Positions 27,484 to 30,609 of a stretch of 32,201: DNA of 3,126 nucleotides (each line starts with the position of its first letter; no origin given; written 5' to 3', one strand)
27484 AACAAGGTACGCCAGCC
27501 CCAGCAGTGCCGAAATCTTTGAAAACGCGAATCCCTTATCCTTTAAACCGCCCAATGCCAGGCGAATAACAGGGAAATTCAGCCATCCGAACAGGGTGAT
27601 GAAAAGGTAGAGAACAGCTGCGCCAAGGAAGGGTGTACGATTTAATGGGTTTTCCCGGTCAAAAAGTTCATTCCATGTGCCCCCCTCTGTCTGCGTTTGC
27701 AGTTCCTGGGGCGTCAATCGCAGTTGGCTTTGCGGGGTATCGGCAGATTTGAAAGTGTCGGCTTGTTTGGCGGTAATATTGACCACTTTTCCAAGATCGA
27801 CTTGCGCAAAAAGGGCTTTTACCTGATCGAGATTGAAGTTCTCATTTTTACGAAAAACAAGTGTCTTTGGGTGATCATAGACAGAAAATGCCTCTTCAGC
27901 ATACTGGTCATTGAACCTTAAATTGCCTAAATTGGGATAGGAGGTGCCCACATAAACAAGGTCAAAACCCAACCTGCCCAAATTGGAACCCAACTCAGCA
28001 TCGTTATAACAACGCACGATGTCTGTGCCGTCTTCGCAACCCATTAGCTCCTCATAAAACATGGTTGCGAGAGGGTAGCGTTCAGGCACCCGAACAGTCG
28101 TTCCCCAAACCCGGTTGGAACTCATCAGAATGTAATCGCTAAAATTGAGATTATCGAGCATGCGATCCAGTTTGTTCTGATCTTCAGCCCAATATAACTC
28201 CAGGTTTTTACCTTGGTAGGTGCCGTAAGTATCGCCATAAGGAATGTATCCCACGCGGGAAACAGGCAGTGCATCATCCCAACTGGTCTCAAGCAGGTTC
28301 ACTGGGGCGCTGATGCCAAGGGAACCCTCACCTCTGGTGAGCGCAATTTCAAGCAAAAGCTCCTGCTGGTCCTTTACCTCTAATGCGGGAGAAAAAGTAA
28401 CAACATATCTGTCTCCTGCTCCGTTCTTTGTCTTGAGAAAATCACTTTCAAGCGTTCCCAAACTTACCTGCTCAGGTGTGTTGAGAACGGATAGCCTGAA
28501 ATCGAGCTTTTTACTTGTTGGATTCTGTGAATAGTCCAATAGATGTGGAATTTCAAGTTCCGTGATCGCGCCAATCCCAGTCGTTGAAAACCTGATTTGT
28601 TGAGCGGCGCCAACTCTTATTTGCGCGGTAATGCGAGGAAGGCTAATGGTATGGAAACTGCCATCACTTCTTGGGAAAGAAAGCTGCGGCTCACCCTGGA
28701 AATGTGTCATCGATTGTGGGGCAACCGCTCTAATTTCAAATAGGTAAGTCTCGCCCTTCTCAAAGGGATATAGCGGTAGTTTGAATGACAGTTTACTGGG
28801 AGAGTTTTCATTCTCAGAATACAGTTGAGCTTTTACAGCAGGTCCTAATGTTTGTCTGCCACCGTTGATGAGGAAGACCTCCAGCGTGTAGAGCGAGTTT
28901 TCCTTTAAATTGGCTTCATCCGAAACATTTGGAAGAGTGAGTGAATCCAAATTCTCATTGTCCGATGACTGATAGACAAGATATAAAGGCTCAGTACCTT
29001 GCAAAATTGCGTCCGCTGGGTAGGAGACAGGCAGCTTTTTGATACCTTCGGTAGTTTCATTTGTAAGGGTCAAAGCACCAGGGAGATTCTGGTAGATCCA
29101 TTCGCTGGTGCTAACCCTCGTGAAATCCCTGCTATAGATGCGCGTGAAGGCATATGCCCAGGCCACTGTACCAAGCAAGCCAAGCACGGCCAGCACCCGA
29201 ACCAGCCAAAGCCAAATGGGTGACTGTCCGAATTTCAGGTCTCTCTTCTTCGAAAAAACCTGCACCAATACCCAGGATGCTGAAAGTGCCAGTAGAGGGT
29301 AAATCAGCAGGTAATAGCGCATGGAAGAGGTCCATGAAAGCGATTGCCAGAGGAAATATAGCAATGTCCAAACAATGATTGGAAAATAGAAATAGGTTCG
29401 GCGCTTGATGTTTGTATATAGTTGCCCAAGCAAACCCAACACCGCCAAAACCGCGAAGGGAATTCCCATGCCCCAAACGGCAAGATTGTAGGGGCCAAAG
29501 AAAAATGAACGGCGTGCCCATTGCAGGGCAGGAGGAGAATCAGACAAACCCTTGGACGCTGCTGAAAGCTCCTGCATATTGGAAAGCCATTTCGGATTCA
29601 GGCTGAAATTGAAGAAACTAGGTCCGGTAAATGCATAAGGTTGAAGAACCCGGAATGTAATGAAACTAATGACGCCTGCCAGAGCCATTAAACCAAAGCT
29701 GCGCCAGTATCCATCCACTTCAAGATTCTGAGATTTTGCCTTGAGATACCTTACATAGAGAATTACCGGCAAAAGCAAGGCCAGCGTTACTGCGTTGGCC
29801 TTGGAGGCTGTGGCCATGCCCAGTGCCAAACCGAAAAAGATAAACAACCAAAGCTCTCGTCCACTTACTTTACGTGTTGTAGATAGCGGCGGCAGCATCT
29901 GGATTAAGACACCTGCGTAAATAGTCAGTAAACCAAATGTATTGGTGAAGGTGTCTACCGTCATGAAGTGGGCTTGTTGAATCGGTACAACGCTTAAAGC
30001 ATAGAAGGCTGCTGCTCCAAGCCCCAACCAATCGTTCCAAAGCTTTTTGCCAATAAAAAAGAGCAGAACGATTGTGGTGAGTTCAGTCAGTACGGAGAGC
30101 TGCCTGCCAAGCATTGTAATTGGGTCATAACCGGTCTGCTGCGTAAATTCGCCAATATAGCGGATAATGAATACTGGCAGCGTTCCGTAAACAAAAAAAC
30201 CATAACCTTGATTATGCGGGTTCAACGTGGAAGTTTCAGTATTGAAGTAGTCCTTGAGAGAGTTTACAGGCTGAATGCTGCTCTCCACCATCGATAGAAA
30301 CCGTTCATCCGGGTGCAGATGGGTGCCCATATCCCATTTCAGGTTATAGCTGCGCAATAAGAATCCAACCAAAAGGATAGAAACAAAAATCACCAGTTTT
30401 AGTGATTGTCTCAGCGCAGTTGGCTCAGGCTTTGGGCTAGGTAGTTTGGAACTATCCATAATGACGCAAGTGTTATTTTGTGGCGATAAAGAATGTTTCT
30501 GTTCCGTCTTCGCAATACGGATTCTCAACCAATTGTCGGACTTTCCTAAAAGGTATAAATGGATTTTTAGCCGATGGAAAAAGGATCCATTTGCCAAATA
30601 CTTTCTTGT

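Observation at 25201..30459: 1752-aa giant protein: apparent tandem of two membrane-transferase modules separated by a ~500-residue extracytoplasmic region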

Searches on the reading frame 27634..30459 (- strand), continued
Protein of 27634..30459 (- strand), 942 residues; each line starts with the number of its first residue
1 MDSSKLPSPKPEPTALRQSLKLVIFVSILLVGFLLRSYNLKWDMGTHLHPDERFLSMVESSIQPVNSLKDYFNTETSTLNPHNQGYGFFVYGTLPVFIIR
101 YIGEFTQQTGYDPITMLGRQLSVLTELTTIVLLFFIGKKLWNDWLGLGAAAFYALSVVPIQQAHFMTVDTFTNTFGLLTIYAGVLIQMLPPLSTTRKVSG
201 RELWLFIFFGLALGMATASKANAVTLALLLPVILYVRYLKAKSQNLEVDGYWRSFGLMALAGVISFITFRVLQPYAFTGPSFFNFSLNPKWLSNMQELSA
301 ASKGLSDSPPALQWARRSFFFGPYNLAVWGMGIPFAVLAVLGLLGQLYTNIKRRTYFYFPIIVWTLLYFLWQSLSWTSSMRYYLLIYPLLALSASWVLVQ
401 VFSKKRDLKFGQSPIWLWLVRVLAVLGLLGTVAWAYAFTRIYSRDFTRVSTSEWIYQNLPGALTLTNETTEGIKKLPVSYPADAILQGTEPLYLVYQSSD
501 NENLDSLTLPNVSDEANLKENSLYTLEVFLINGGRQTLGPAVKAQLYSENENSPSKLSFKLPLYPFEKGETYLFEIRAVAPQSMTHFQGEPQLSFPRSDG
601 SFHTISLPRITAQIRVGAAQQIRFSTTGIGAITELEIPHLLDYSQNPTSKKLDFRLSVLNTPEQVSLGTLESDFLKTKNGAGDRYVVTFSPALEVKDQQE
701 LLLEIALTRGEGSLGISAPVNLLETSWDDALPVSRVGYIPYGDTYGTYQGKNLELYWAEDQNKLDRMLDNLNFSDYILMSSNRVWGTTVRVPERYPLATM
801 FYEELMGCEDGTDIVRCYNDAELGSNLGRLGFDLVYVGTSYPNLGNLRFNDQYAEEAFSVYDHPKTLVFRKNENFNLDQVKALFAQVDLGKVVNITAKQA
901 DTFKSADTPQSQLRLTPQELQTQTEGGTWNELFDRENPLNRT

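Call 63: find_related_loci(query=A2, collection=genome_contigs, flank=8000)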
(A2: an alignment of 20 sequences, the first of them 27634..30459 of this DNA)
Query A2 (942 aa) in genome_contigs; peptide patterns used: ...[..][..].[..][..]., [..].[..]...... (x = any residue, [..] = any of these).
419 stretches matched a pattern; 405 encode a relative of the query (tblastn E <= 1e-3); the best 80 are kept; 80 distinct loci.
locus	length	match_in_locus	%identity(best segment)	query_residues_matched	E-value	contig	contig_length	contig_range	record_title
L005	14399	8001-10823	78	1-941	0e+0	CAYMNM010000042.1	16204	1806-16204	MAG TPA_asm: uncultured Anaerolineaceae bacterium isolate SRP294416_co1_420 genome assembly, contig: NODE_7329_length_16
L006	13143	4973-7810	74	1-942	0e+0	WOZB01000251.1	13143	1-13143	MAG: Anaerolineaceae bacterium isolate WOFB13 NODE_1921_length_13143_cov_5.097647, whole genome shotgun sequence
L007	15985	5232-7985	62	33-942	0e+0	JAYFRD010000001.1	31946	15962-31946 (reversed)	MAG: Anaerolineaceae bacterium isolate CA_64 c_CA_000000030647, whole genome shotgun sequence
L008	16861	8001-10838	71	1-942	0e+0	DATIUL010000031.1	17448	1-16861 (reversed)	MAG TPA_asm: Anaerolineaceae bacterium isolate SMAG_U15980 k141_168481, whole genome shotgun sequence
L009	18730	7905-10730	45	15-941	0e+0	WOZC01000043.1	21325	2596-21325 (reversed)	MAG: Anaerolineaceae bacterium isolate WOFB14 NODE_959_length_21325_cov_9.988999, whole genome shotgun sequence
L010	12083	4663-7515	44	6-941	0e+0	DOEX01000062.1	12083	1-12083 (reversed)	MAG TPA_asm: Anaerolineaceae bacterium isolate UBA11382 contig_7507, whole genome shotgun sequence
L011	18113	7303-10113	44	17-941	0e+0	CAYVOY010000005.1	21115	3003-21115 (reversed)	MAG TPA_asm: uncultured Anaerolineaceae bacterium isolate ERP125879_co1_74 genome assembly, contig: NODE_983_length_2111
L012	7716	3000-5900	42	23-940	0e+0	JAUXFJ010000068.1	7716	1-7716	MAG: Anaerolineaceae bacterium isolate CSMAG_2900 CSMAG_2900_k117_2662268_length_7716_cov_23.0000, whole genome shotgun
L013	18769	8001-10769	44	32-940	0e+0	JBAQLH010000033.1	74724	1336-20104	MAG: Anaerolineaceae bacterium isolate MFD12032_ilm_asm_bin14 k127_48826, whole genome shotgun sequence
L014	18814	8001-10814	45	23-936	0e+0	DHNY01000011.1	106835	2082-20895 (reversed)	MAG TPA_asm: Anaerolineaceae bacterium UBA5404 UBA5404_contig_1309, whole genome shotgun sequence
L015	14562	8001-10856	45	6-935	0e+0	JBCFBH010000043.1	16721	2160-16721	MAG: Anaerolineaceae bacterium isolate metabat2.bin.15 NODE_868_length_16721_cov_2.584096, whole genome shotgun sequence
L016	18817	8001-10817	45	15-941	0e+0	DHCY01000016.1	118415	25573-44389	MAG TPA_asm: Anaerolineaceae bacterium UBA4890 UBA4890_contig_647, whole genome shotgun sequence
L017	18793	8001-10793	44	17-941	0e+0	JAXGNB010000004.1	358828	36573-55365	MAG: Anaerolineaceae bacterium isolate AnMBR.bin246 bin246_4, whole genome shotgun sequence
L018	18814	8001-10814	45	26-941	0e+0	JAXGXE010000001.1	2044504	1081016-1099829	MAG: Anaerolineaceae bacterium isolate AnMBR.bin483 bin483_1, whole genome shotgun sequence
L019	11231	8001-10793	43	17-941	0e+0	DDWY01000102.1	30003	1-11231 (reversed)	MAG TPA_asm: Anaerolineaceae bacterium UBA2274 UBA2274_contig_1348, whole genome shotgun sequence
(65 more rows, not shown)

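Call 68: fold_search(model_id=the predicted structure, library=viral)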
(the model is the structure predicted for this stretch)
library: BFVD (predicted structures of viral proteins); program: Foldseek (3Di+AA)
matches with E <= 10: 938; with E <= 0.001: 5
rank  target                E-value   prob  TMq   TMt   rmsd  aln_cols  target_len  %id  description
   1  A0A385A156            6.5e-05  1.00  0.07  0.12  24.6       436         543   10  (no name in the UniProt tables at hand)
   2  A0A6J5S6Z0            1.1e-04  1.00  0.09  0.19  26.1       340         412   10  Uncharacterized protein [uncultured Caudovirales phage]
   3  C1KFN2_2              2.0e-04  0.38  0.07  0.06  48.4       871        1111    8  Putative tail fibre protein [Lactobacillus phage Lb338-1]
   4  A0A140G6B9            7.0e-04  0.72  0.06  0.11  33.2       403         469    8  Minor tail protein [Arthrobacter phage KellEzio]
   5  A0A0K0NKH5            7.3e-04  0.96  0.11  0.11  28.5       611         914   10  Minor tail protein [Gordonia phage GMA3]
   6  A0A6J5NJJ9            1.0e-03  1.00  0.10  0.23  19.8       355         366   11  Uncharacterized protein [uncultured Caudovirales phage]
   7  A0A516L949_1          1.2e-03  0.96  0.08  0.09  27.9       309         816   11  (no name in the UniProt tables at hand)
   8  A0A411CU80            1.8e-03  0.98  0.09  0.11  26.3       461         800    9  Minor tail protein [Gordonia phage IDyn]
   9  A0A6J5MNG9            2.5e-03  1.00  0.10  0.22  18.5       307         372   11  Uncharacterized protein [uncultured Caudovirales phage]
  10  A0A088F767            2.8e-03  0.94  0.08  0.09  19.5       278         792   11  (no name in the UniProt tables at hand)
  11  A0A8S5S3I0            2.9e-03  1.00  0.21  0.24   6.7       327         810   14  Uncharacterized protein [Siphoviridae sp. ctBLh2]
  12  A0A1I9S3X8            3.1e-03  0.60  0.09  0.13  33.6       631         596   11  Minor tail protein [Mycobacterium phage DarthPhader]
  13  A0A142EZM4            3.2e-03  0.99  0.09  0.15  22.5       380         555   10  (no name in the UniProt tables at hand)
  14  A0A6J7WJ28            3.3e-03  1.00  0.11  0.25  14.1       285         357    9  Uncharacterized protein [uncultured Caudovirales phage]
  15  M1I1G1                3.8e-03  0.99  0.10  0.17  27.0       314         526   10  (no name in the UniProt tables at hand)
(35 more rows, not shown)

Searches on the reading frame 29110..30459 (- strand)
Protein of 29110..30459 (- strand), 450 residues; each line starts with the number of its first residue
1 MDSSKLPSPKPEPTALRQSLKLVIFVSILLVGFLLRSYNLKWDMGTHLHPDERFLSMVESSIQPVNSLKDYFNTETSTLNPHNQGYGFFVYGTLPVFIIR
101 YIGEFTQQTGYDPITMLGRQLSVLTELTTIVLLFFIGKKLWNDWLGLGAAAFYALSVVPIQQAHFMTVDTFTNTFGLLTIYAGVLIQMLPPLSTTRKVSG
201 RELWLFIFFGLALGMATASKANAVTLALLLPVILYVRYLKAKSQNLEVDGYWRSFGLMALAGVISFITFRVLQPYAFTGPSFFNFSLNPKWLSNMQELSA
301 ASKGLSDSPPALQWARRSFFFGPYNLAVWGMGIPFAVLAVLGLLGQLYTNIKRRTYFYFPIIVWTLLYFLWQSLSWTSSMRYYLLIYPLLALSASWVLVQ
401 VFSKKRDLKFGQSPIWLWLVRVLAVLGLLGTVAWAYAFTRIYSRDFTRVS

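Call 12: search_solved_structures(query=window:29110-30459:-, max_evalue=10)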
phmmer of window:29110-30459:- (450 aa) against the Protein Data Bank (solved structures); distinct sequences matched with E-value up to 10: 0.
